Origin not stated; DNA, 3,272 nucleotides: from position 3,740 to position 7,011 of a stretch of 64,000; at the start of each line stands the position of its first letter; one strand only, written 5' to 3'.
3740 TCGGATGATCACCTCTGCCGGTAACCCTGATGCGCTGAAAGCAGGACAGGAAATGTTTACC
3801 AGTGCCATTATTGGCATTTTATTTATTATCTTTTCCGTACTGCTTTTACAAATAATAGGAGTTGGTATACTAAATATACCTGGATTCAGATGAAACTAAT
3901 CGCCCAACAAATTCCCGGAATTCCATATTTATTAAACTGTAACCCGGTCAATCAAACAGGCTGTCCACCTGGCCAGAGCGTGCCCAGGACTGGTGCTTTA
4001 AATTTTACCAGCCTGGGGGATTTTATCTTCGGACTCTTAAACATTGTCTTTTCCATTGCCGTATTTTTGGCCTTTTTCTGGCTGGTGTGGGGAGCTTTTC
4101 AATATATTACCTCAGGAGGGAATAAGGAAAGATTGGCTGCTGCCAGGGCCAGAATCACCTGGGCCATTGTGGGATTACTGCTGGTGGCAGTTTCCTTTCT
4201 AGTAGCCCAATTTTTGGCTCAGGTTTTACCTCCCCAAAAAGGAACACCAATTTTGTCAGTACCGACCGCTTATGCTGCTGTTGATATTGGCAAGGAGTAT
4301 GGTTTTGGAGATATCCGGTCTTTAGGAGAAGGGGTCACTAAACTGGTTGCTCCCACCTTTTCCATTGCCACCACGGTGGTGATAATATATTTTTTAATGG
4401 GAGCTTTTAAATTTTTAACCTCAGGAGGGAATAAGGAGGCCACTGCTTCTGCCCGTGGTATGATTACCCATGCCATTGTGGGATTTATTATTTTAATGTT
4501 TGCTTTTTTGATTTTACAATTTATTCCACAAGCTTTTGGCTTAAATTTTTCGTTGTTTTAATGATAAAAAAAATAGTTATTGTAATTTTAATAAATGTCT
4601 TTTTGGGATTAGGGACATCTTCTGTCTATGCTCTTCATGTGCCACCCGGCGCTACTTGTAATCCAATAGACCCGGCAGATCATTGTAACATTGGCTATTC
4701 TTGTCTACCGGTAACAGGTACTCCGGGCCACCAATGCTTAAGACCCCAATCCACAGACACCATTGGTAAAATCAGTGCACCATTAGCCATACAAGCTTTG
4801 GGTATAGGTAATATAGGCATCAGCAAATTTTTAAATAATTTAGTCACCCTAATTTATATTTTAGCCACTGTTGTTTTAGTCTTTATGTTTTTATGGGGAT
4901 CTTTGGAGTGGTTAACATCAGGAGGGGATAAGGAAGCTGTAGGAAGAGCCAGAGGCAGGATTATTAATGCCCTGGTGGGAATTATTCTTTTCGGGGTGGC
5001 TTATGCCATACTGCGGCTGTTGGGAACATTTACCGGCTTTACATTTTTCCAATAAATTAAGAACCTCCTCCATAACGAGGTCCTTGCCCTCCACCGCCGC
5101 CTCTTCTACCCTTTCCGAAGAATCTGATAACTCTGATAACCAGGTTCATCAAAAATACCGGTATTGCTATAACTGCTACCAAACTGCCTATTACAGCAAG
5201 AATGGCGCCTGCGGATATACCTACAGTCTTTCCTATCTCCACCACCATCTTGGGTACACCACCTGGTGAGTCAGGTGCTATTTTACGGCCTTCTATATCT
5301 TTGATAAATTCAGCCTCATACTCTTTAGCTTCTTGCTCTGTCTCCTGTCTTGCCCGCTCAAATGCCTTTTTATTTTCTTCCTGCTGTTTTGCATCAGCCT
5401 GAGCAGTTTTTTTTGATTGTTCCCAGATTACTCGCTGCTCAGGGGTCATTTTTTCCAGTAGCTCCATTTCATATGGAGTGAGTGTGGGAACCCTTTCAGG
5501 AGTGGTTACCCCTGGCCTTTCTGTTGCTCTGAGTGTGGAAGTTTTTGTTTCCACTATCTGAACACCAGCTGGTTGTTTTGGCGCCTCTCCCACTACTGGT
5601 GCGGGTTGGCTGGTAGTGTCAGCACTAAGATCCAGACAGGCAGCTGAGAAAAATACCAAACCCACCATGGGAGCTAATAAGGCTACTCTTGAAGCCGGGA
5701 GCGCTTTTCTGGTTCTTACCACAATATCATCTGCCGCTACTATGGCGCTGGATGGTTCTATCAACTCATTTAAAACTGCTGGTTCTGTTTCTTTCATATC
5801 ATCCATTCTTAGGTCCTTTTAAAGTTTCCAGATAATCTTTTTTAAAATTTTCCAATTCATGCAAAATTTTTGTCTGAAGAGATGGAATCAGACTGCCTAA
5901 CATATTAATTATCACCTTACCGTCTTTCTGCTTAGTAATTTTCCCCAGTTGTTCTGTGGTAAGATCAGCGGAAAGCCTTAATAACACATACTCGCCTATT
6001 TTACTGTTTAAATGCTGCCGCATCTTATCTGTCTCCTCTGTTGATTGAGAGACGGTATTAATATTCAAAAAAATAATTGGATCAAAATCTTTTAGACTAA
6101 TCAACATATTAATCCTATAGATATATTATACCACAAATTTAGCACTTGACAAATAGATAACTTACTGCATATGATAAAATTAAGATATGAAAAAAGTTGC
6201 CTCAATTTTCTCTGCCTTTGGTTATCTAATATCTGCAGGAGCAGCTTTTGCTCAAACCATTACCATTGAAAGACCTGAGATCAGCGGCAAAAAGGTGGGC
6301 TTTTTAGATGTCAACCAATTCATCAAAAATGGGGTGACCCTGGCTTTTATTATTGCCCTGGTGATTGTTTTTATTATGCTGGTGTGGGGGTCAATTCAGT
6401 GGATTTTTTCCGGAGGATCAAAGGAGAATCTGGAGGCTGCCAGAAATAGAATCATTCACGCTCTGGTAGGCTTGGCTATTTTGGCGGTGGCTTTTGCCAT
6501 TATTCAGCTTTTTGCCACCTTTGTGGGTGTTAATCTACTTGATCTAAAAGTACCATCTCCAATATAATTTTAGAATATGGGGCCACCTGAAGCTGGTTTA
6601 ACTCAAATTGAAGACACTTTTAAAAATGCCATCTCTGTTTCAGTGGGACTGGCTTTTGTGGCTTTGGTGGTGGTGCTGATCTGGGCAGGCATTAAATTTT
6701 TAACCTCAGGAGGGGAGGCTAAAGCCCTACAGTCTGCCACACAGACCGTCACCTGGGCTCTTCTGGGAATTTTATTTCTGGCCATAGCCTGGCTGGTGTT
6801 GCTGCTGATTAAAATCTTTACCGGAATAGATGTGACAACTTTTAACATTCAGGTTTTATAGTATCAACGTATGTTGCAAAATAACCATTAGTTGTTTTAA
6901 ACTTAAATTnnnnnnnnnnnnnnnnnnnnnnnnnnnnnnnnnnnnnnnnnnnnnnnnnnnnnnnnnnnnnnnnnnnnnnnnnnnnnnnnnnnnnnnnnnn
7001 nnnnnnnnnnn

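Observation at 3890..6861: Pilin family with a conserved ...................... motif, including an internally duplicated gene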

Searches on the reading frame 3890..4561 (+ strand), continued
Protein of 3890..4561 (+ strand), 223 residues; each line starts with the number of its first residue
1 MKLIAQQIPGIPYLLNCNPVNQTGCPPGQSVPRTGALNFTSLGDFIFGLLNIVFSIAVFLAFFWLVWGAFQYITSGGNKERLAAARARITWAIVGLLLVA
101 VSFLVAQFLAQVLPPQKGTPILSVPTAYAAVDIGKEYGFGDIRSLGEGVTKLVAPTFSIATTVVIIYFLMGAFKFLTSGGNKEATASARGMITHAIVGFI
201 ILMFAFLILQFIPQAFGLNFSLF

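Call 54: search_protein_families(library=phrogs, proteins=[window:3890-4561:+], max_evalue=0.01)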
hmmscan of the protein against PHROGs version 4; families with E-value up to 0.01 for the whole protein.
window:3890-4561:+ (223 aa): 0 families

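Call 55: search_dna_similar(query=window:3890-4561:+, collection=plasmids, mode=protein, max_evalue=1, max_rows=25)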
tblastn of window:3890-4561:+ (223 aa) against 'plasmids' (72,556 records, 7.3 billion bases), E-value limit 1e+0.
No match.
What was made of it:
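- Tried and rejected: tblastn of B against 72,556 plasmids found no match at E up to 1 (call 55).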

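Call 80: find_encoding_contigs(protein=P0247, flank=10000, max_places=3)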
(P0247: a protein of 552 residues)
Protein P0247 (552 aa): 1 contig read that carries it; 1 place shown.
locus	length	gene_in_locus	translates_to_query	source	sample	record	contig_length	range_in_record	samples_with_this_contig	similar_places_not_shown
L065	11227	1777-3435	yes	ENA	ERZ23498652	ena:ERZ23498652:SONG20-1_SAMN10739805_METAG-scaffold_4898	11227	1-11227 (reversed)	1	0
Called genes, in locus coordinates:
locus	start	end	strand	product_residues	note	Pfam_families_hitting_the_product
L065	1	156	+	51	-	?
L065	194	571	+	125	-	PF18895:T4SS_pilin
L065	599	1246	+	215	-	PF18895:T4SS_pilin (weak)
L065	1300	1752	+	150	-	PF18895:T4SS_pilin (weak)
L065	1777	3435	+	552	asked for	PF02322:Cyt_bd_oxida_II (faint), PF04956:TrbC (faint), PF18895:T4SS_pilin, PF27259:AF_1499 (faint), PF18895:T4SS_pilin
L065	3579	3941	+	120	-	PF18895:T4SS_pilin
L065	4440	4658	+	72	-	-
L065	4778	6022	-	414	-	-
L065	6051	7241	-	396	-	-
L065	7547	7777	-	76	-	-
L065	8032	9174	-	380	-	PF13439:Glyco_transf_4, PF13579:Glyco_trans_4_4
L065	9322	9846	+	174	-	-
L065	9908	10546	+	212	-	-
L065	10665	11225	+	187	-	?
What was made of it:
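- Tried and rejected: It does not: P0247 sits among four further pilin genes (call 80).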

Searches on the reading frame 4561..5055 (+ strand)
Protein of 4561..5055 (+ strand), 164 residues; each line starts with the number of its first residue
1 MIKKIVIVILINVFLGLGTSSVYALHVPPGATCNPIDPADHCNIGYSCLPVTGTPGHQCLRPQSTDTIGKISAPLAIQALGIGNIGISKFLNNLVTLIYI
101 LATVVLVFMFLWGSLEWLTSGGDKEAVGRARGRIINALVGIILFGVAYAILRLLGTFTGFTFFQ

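Call 3: search_protein_families(library=pfam, proteins=[window:4561-5055:+], max_evalue=0.1)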
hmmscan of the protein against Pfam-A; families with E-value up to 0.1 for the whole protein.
window:4561-5055:+ (164 aa): 2 families
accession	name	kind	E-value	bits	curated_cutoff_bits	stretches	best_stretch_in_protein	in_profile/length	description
PF18895.5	T4SS_pilin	-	9.5e-11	42.1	26.6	1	87-153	5-70/71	Type IV secretion system pilin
PF04956.18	TrbC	-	0.016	15.8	27.9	1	79-152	32-96/98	TrbC/VIRB2 pilin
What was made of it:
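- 4561..5055 (+): Gene C (164 aa). It has a signal peptide ending VYA, a Cys-rich segment of about 60 aa, and a hairpin module (nt 4810-5052). Its start overlaps the stop of B by 1 nt (TAATG). Pfam PF18895 9.5e-11: call 3.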

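Call 4: search_protein_families(library=ncbifam, proteins=[window:4561-5055:+], max_evalue=0.1)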
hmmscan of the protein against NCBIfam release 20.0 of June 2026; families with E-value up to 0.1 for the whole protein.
window:4561-5055:+ (164 aa): 0 families

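Call 54: search_protein_families(library=phrogs, proteins=[window:4561-5055:+], max_evalue=0.01)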
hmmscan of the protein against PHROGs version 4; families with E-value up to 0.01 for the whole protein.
window:4561-5055:+ (164 aa): 0 families

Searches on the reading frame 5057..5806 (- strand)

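Call 3: search_protein_families(library=pfam, proteins=[window:5057-5806:-], max_evalue=0.1)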
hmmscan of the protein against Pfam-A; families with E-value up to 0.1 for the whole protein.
window:5057-5806:- (249 aa): 3 families
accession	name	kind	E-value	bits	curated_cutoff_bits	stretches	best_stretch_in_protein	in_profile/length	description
PF04458.17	DUF505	-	0.02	13.7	28.7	1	104-151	465-509/622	Protein of unknown function (DUF505)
PF14657.12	Arm-DNA-bind_4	-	0.04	14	22.3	1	155-173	26-44/47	Arm DNA-binding domain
PF19541.4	DUF6065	-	0.097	12.6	26.6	0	104-169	151-216/236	Family of unknown function (DUF6065)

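Call 4: search_protein_families(library=ncbifam, proteins=[window:5057-5806:-], max_evalue=0.1)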
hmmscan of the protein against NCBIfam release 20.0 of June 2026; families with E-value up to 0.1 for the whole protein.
window:5057-5806:- (249 aa): 1 family
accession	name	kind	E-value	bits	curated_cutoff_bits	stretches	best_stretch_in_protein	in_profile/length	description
TIGR02794.1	tolA_full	equivalog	0.0042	16.4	59.45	1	89-165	59-145/362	cell envelope integrity protein TolA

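Call 54: search_protein_families(library=phrogs, proteins=[window:5057-5806:-], max_evalue=0.01)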
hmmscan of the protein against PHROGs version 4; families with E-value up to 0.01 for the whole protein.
window:5057-5806:- (249 aa): 0 families

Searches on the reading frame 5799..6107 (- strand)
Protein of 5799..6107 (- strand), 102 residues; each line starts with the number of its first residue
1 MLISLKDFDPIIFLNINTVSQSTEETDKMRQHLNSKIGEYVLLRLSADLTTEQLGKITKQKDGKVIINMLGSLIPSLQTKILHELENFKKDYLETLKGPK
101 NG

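Call 3: search_protein_families(library=pfam, proteins=[window:5799-6107:-], max_evalue=0.1)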
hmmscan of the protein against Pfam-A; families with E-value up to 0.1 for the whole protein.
window:5799-6107:- (102 aa): 1 family
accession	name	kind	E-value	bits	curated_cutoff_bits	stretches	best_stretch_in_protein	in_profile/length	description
PF14590.12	DUF4447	-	0.098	12.9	27.2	0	39-85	11-58/166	Domain of unknown function (DUF4447)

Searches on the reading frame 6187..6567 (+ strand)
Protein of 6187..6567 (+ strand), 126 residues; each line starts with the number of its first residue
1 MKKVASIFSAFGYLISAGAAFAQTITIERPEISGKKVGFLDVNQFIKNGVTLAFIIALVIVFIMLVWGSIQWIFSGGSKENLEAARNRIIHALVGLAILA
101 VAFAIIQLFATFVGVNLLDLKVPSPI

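Call 3: search_protein_families(library=pfam, proteins=[window:6187-6567:+], max_evalue=0.1)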
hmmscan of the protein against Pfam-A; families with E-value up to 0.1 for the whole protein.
window:6187-6567:+ (126 aa): 5 families
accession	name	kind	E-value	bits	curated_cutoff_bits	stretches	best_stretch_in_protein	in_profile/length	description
PF18895.5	T4SS_pilin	-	3.3e-08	33.9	26.6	1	43-109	6-71/71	Type IV secretion system pilin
PF20970.2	MASE10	-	0.0071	16.7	27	1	3-91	90-182/186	MASE10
PF04956.18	TrbC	-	0.027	15.1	27.9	1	2-108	10-97/98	TrbC/VIRB2 pilin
PF06664.17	WLS-like_TM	-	0.027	14.2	28.3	1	21-111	130-214/247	Wntless-like, transmembrane domain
PF19297.4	QcrA_N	-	0.042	13.7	27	1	50-111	56-120/222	QcrA subunit N-terminal region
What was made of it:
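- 6187..6567 (+): Gene D (126 aa). It has a signal peptide ending AFA and a hairpin module (nt 6301-6564). Pfam PF18895 3.3e-8: call 3.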

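Call 4: search_protein_families(library=ncbifam, proteins=[window:6187-6567:+], max_evalue=0.1)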
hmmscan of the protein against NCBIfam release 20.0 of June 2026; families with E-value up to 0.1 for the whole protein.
window:6187-6567:+ (126 aa): 5 families
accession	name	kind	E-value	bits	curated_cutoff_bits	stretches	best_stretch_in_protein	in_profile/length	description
NF045849.1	ICE_MMCAP2_0565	equivalog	0.00073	19.2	40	1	53-111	17-78/80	Mbov_0395 family pilin-like conjugal transfer protein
NF006283.1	PRK08455.1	equivalog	0.011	15.4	187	1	47-87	14-54/182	flagellar basal body-associated protein FliL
NF038392.1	div_DrpB_YedR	equivalog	0.046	14.1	50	1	56-110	22-78/86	cell division protein DrpB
TIGR03943.1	TIGR03943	equivalog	0.069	12.5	88.8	0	42-110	5-73/221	TIGR03943 family putative permease subunit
NF045962.1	MAG2810_fam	equivalog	0.097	11.6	175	1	40-108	76-141/394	MAG2810 family protein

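Call 54: search_protein_families(library=phrogs, proteins=[window:6187-6567:+], max_evalue=0.01)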
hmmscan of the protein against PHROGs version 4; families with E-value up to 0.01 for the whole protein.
window:6187-6567:+ (126 aa): 0 families

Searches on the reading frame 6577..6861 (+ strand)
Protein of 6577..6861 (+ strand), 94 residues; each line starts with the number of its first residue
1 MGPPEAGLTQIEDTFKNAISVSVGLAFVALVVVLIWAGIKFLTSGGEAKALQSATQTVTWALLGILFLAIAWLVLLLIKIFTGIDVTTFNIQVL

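Call 3: search_protein_families(library=pfam, proteins=[window:6577-6861:+], max_evalue=0.1)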
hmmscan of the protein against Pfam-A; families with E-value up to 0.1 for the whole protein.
window:6577-6861:+ (94 aa): 4 families
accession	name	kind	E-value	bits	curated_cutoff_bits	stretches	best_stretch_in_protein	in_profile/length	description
PF18895.5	T4SS_pilin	-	8.4e-06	26.2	26.6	1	10-75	4-68/71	Type IV secretion system pilin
PF05346.16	DUF747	-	0.00076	19.7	25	1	14-90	240-310/315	Eukaryotic membrane protein family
PF05745.16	CRPA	-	0.012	16.1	23.6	1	28-78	35-85/150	Chlamydia 15 kDa cysteine-rich outer membrane protein (CRPA)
PF04956.18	TrbC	-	0.064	13.9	27.9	1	9-68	35-88/98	TrbC/VIRB2 pilin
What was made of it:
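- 6577..6861 (+): Gene E (94 aa), a hairpin module with no signal peptide (nt 6598-6858). Pfam PF18895 8.4e-6, 26.2 bits against a cutoff of 26.6: call 3.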

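Call 4: search_protein_families(library=ncbifam, proteins=[window:6577-6861:+], max_evalue=0.1)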
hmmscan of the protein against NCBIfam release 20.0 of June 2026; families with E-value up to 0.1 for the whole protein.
window:6577-6861:+ (94 aa): 1 family
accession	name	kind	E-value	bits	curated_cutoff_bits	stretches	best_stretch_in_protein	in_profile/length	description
NF045849.1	ICE_MMCAP2_0565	equivalog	0.00014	21.5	40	1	10-79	8-77/80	Mbov_0395 family pilin-like conjugal transfer protein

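Call 54: search_protein_families(library=phrogs, proteins=[window:6577-6861:+], max_evalue=0.01)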
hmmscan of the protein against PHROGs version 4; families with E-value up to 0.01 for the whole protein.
window:6577-6861:+ (94 aa): 0 families
